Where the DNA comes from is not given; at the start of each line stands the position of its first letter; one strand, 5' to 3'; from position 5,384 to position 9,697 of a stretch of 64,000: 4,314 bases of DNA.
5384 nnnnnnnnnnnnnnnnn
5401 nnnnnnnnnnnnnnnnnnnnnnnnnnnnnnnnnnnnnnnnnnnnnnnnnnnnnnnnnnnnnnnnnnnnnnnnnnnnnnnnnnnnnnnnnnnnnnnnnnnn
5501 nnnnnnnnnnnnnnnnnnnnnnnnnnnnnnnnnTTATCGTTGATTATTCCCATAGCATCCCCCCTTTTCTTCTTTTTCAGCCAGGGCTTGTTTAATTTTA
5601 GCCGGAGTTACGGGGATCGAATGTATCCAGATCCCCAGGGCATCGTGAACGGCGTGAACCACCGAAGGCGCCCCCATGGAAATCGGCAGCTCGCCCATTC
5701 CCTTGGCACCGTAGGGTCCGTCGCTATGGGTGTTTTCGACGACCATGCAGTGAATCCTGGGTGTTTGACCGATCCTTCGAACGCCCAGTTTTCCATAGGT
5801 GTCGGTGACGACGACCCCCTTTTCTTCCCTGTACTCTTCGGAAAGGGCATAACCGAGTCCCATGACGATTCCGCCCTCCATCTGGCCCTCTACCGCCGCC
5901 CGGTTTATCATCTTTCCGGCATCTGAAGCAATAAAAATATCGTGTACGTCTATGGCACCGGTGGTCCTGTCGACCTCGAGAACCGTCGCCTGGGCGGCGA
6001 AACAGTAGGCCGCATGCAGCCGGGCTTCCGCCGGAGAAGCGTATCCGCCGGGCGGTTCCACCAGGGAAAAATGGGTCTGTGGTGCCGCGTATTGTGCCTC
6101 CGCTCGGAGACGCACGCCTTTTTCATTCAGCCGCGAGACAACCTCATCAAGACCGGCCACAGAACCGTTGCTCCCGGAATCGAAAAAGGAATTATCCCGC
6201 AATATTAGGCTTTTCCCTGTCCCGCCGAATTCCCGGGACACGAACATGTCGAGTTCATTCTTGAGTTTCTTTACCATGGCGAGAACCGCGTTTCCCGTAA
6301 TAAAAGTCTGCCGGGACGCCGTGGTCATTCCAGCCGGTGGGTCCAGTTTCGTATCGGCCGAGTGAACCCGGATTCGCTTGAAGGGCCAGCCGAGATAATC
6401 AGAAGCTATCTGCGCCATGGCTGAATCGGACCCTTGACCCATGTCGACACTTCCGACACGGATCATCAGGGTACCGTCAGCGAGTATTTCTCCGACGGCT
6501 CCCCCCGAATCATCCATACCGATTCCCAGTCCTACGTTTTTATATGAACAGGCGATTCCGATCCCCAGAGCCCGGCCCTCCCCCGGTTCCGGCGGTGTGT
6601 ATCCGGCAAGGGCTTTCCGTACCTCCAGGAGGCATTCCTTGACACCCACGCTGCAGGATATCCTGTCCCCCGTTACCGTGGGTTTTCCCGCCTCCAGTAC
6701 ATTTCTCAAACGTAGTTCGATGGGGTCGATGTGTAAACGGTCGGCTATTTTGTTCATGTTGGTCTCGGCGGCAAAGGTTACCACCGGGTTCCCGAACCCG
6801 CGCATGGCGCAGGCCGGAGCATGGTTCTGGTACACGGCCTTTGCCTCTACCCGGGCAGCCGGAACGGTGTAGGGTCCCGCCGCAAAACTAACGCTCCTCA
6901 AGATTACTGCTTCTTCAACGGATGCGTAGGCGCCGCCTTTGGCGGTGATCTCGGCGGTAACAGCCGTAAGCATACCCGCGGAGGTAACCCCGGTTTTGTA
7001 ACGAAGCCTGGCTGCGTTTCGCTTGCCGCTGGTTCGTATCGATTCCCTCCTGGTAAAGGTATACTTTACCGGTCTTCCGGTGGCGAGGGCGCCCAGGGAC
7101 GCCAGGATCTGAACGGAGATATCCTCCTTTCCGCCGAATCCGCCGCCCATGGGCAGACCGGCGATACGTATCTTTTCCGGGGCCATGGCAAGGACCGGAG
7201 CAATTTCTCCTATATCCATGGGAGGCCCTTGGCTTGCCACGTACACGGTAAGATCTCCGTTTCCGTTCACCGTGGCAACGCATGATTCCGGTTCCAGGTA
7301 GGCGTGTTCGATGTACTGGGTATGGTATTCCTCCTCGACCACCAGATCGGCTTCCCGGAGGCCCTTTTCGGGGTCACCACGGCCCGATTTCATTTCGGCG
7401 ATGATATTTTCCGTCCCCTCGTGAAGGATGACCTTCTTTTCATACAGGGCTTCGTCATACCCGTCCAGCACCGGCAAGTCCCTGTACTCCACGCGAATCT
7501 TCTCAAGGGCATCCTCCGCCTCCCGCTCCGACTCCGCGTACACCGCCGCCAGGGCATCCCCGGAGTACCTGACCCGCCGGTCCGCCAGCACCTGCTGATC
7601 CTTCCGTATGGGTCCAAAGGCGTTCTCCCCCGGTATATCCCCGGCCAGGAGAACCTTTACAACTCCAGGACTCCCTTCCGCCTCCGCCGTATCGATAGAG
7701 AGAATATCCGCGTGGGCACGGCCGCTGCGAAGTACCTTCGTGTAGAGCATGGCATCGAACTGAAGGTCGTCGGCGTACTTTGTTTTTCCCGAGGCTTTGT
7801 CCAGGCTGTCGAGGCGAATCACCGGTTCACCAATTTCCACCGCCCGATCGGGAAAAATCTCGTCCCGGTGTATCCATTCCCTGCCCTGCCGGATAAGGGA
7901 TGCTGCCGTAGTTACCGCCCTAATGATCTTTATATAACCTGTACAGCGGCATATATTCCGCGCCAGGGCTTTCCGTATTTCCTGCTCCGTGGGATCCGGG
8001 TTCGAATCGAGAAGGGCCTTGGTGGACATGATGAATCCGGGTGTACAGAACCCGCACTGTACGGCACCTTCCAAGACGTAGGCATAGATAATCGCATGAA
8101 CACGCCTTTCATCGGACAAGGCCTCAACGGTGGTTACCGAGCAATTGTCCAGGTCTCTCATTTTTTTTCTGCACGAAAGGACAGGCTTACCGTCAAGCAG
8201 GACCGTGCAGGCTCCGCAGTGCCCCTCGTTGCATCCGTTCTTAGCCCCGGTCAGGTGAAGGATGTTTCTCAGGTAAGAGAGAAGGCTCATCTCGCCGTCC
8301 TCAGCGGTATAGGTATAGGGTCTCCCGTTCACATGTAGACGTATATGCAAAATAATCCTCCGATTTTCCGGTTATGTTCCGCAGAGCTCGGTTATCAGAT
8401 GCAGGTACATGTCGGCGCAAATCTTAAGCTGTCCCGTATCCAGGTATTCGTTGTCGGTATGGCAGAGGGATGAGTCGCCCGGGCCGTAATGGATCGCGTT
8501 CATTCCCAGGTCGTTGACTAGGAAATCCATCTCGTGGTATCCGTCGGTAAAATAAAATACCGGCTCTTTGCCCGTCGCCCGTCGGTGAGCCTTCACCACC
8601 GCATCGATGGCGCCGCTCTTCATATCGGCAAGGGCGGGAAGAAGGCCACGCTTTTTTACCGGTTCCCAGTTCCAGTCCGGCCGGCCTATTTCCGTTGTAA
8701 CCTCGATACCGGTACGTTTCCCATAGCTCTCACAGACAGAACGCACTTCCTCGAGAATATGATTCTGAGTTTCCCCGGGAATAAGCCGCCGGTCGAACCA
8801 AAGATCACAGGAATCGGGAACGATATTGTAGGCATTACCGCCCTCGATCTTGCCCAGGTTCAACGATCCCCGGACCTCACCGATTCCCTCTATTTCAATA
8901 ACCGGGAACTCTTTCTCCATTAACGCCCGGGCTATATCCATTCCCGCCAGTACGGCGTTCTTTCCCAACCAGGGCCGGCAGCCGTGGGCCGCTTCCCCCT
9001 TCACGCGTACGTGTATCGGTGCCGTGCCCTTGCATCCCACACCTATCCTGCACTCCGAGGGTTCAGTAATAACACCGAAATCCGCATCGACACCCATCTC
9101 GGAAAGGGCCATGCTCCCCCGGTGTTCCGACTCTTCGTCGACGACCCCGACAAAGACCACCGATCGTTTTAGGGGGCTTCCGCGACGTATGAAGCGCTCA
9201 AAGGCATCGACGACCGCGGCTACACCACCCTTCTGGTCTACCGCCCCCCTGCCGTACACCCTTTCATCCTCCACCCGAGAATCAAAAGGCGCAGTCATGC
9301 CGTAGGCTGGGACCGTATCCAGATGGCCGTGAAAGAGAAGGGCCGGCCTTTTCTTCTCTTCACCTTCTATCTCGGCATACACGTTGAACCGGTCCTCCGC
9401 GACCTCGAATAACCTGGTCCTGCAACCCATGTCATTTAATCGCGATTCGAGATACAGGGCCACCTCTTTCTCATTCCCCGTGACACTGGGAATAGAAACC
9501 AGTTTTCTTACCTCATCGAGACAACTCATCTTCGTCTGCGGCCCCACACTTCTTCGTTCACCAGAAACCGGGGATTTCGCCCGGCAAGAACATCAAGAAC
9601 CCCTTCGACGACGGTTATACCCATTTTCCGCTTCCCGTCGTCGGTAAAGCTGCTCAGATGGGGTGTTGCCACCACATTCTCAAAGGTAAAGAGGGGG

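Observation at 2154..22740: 20-kb single-strand anaerobic purine/nucleoside catabolic supercluster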

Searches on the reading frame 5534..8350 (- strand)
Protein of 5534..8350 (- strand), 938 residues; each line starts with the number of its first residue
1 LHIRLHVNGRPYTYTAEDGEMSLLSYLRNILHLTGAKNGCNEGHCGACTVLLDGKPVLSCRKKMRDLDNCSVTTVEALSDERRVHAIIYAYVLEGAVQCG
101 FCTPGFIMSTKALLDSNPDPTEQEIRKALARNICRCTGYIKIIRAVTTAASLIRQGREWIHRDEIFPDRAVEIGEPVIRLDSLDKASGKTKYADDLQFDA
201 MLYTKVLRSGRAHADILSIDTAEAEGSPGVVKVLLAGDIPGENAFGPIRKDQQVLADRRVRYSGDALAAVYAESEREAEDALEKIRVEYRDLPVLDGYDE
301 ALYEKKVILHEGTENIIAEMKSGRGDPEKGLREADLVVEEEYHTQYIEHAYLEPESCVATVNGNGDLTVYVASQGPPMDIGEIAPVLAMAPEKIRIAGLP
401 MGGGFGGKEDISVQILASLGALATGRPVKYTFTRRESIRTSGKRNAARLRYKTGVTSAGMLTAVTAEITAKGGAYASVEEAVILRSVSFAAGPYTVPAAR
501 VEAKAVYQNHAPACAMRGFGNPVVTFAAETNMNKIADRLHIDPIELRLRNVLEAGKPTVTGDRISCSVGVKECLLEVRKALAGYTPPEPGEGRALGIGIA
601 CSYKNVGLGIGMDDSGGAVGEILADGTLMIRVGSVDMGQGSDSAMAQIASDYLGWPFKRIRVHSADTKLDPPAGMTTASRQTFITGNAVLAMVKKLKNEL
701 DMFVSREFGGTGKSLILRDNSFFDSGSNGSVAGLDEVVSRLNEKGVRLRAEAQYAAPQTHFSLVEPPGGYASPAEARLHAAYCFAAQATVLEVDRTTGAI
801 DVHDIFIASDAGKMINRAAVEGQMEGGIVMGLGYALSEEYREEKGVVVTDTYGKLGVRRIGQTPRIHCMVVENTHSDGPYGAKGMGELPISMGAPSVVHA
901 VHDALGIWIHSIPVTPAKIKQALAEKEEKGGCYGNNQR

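Call 3: search_protein_families(library=pfam, proteins=[window:5534-8350:-])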
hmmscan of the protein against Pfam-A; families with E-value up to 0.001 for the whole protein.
window:5534-8350:- (938 aa): 6 families
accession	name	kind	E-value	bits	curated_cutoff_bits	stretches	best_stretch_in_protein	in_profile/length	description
PF02738.23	MoCoBD_1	-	1.2e-73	247.6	27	1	310-551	2-244/244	Molybdopterin cofactor-binding domain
PF20256.3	MoCoBD_2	-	2.8e-57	194.8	27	1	592-864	22-283/283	Molybdopterin cofactor-binding domain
PF01799.25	Fer2_2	-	2.7e-28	98.3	30.3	1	74-146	1-74/75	[2Fe-2S] binding domain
PF01315.27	Ald_Xan_dh_C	-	3e-28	98.7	31.3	1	187-293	1-110/110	Aldehyde oxidase and xanthine dehydrogenase, a/b hammerhead domain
PF00111.32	Fer2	-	7.9e-09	35.8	21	1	6-60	2-55/77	2Fe-2S iron-sulfur cluster binding domain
PF13085.11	Fer2_3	-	2e-07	31.4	27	1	12-80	21-91/107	2Fe-2S iron-sulfur cluster binding domain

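Call 5: search_protein_families(library=ncbifam, proteins=[window:5534-8350:-], max_evalue=0.00001)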
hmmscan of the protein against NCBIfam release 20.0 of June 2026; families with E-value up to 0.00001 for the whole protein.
window:5534-8350:- (938 aa): 20 families
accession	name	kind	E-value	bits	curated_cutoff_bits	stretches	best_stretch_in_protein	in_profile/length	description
TIGR03311.1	Se_dep_XDH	equivalog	1.3e-207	691.8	830.45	2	18-701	13-679/848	selenium-dependent xanthine dehydrogenase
NF045668.1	pterin_aldehy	equivalog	2e-172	575.5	1100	2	4-698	4-716/905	molybdopterin-dependent aldehyde oxidoreductase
TIGR03196.1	pucD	equivalog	9.9e-157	523.5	783.65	1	172-918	2-753/763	xanthine dehydrogenase subunit D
TIGR03194.1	4hydrxCoA_A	equivalog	9e-139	464.1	994.55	1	179-923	3-746/746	4-hydroxybenzoyl-CoA reductase subunit alpha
NF043082.1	XdhA_XDHase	equivalog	9.4e-136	453.9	780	1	173-926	1-755/758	xanthine dehydrogenase subunit XdhA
NF007426.0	PRK09970.1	equivalog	3.4e-130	435.4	916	1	171-923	4-755/761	xanthine dehydrogenase molybdenum-binding subunit XdhA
NF041018.1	glyceraldDH_alpha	equivalog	2.2e-101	340.5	790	1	173-919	3-740/741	glyceraldehyde dehydrogenase subunit alpha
TIGR02965.1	xanthine_xdhB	equivalog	7.3e-93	312.1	849.5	1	185-906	13-730/758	xanthine dehydrogenase molybdopterin binding subunit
TIGR03313.1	Se_sel_red_Mo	hypoth_equivalog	6.2e-90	302.2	1101.9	2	313-923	350-949/951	molybdopterin-dependent oxidoreductase Mo/Fe-S-binding subunit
TIGR02969.1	mam_aldehyde_ox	subfamily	2.3e-85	287.1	1912.3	3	172-715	575-1117/1330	aldehyde oxidase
NF040766.1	CODH_aero_grp5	exception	5.1e-74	249.8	950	1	173-919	5-781/785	aerobic carbon-monoxide dehydrogenase large subunit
NF041671.1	peri_hyde_PaoC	equivalog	2.2e-69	234.6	1180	2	168-682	13-516/735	aldehyde oxidoreductase molybdenum-binding subunit PaoC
TIGR02416.1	CO_dehy_Mo_lg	equivalog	9.6e-64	215.8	991.15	2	187-554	7-397/770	aerobic carbon-monoxide dehydrogenase large subunit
TIGR03193.1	4hydroxCoAred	equivalog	4.6e-47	159.7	257.8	1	3-150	2-148/148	4-hydroxybenzoyl-CoA reductase subunit gamma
NF041020.1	glyceraldDH_gamma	equivalog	1.7e-44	151.3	290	1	1-153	11-162/164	glyceraldehyde dehydrogenase subunit gamma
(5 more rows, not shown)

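Call 22: search_solved_structures(query=window:5534-8350:-, max_evalue=1e-30)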
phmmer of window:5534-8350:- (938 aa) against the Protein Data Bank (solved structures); distinct sequences matched with E-value up to 1e-30: 49.
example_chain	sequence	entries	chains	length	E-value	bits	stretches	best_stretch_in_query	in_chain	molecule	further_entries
1sij_A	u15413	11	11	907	6.6e-120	405.1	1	17-694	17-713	Aldehyde oxidoreductase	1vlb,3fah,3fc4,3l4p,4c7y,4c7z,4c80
1dgj_A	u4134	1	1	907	1.2e-108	367.8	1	23-692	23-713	ALDEHYDE OXIDOREDUCTASE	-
1rm6_A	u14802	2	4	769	2.6e-97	330.3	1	178-927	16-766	4-hydroxybenzoyl-CoA reductase alpha subunit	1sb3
1n5x_A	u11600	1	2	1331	2.5e-93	317.2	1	172-711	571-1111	Xanthine Dehydrogenase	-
1fo4_A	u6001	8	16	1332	2.5e-93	317.2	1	172-711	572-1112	XANTHINE DEHYDROGENASE | Xanthine dehydrogenase/oxidase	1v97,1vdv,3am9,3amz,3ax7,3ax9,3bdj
3una_A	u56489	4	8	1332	2.5e-93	317.2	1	172-712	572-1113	Xanthine dehydrogenase/oxidase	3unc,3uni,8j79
1wyg_A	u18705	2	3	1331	1.3e-88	301.6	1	172-710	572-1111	Xanthine dehydrogenase/oxidase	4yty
4yrw_A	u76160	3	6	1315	4.1e-88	299.9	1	172-905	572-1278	Xanthine dehydrogenase/oxidase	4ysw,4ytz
3an1_A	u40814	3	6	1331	4.3e-88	299.9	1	172-905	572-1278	Xanthine dehydrogenase/oxidase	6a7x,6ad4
2e3t_A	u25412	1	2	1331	4.3e-88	299.9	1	172-905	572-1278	Xanthine dehydrogenase/oxidase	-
6adj_A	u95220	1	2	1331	4.3e-88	299.9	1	172-905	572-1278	Xanthine dehydrogenase/oxidase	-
6abu_A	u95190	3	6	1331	4.3e-88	299.9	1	172-905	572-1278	Xanthine dehydrogenase/oxidase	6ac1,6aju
6ac4_A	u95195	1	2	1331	4.3e-88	299.9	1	172-905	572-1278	Xanthine dehydrogenase/oxidase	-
2ckj_A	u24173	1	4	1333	1e-87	298.7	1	173-711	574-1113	XANTHINE OXIDOREDUCTASE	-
2e1q_A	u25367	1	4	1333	7.9e-87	295.7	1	173-711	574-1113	Xanthine dehydrogenase/oxidase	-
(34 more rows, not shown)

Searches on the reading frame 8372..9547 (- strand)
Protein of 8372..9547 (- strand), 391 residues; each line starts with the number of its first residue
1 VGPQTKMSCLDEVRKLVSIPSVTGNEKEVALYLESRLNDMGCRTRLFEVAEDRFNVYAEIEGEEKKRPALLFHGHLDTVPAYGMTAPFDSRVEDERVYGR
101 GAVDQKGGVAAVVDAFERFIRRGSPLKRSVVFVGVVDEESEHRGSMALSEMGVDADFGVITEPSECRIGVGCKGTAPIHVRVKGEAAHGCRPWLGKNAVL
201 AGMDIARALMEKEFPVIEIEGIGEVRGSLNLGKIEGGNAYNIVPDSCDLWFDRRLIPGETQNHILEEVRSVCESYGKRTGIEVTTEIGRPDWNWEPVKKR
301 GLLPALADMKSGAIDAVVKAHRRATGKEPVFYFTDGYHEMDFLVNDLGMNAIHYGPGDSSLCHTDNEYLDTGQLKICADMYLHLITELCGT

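Call 3: search_protein_families(library=pfam, proteins=[window:8372-9547:-])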
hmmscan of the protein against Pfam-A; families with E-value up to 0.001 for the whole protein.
window:8372-9547:- (391 aa): 3 families
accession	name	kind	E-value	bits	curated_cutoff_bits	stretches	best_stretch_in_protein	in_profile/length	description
PF01546.33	Peptidase_M20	-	4.9e-33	115.2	24.6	1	71-386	1-205/206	Peptidase family M20/M25/M40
PF07687.19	M20_dimer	-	8.9e-17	61.4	21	1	171-277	2-104/107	Peptidase dimerisation domain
PF04389.22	Peptidase_M28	-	1.2e-10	41.8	21.3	1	55-149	1-77/193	Peptidase family M28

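Call 5: search_protein_families(library=ncbifam, proteins=[window:8372-9547:-], max_evalue=0.00001)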
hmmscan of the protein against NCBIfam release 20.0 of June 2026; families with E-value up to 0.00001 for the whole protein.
window:8372-9547:- (391 aa): 53 families (the best 25 are shown)
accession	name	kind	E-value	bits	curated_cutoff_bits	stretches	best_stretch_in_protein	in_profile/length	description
TIGR01910.1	DapE-ArgE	subfamily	3.7e-61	207.4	217.6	1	13-375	4-368/373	ArgE/DapE family deacylase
TIGR01900.1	dapE-gram_pos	equivalog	3.9e-55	187.2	304.2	1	11-381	7-346/351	succinyl-diaminopimelate desuccinylase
NF009555.0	PRK13004.1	equivalog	5e-53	180.4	321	1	10-389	18-396/399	YgeY family selenium metabolism-linked hydrolase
NF006400.0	PRK08651.1-3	equivalog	3.3e-50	171.1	374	1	13-389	16-407/410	succinyl-diaminopimelate desuccinylase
TIGR01892.1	AcOrn-deacetyl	equivalog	5.6e-47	160.5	297.7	1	13-382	3-362/365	acetylornithine deacetylase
NF005710.0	PRK07522.1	subfamily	1.4e-46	159.4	412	1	5-388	6-388/391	acetylornithine deacetylase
NF006365.0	PRK08588.1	subfamily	1.3e-45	156.4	289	1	13-387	13-379/383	succinyl-diaminopimelate desuccinylase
NF006399.0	PRK08651.1-2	equivalog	3.3e-45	154.8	381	1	7-378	4-394/405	succinyl-diaminopimelate desuccinylase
NF009557.0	PRK13009.1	equivalog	2.3e-36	125.7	284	1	7-389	3-375/377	succinyl-diaminopimelate desuccinylase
TIGR03526.1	selenium_YgeY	hypoth_equivalog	3.6e-36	124.9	321.5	1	11-384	17-389/395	YgeY family selenium metabolism-linked hydrolase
NF003367.0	PRK04443.1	equivalog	4.3e-35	121.7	363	2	12-192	12-174/349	[LysW]-lysine hydrolase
NF005306.0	PRK06837.1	subfamily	1.4e-34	119.7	376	1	39-390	52-423/427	ArgE/DapE family deacylase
NF009558.0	PRK13013.1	equivalog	4.1e-34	118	428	1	16-379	25-414/429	acetylornithine deacetylase/succinyl-diaminopimelate desuccinylase family protein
NF005913.0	PRK07906.1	subfamily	2.8e-33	115.2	382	1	24-216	38-247/442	hypothetical protein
NF003474.0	PRK05111.1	equivalog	4.1e-33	114.8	460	1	13-389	12-381/383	acetylornithine deacetylase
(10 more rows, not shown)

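Call 73: search_solved_structures(query=window:8372-9547:-, max_evalue=1e-15)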
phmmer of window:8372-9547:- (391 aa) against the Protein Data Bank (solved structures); distinct sequences matched with E-value up to 1e-15: 12.
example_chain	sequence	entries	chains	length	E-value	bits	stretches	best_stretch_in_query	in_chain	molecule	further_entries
3tx8_A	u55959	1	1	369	2.1e-27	99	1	14-376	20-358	Succinyl-diaminopimelate desuccinylase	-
7uoi_A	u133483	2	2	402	6.4e-24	87.5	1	13-371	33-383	succinyl-diaminopimelate desuccinylase | Probable succinyl-diaminopimelate desuccinylase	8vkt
3ct9_A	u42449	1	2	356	2.6e-19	72.3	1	10-270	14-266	Acetylornithine deacetylase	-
7rsf_A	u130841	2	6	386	8.7e-19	70.6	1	30-266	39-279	Acetylornithine deacetylase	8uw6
3pfo_A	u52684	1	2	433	1.2e-18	70.2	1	58-390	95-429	putative acetylornithine deacetylase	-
4o23_A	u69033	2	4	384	4.1e-17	65.1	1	5-281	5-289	Succinyl-diaminopimelate desuccinylase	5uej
2rb7_A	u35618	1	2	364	4.5e-17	64.9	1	62-271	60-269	Peptidase, M20/M25/M40 family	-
4ppz_A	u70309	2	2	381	5.9e-17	64.6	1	6-281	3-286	Succinyl-diaminopimelate desuccinylase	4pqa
1cg2_A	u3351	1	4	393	8.5e-17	64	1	10-306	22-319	CARBOXYPEPTIDASE G2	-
7lgp_A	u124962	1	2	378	9.4e-17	63.9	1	10-388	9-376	Succinyl-diaminopimelate desuccinylase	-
6xj5_A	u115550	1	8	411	1.6e-16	63.1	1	10-306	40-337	Carboxypeptidase G2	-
1vgy_A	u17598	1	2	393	2.9e-16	62.3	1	6-281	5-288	succinyl-diaminopimelate desuccinylase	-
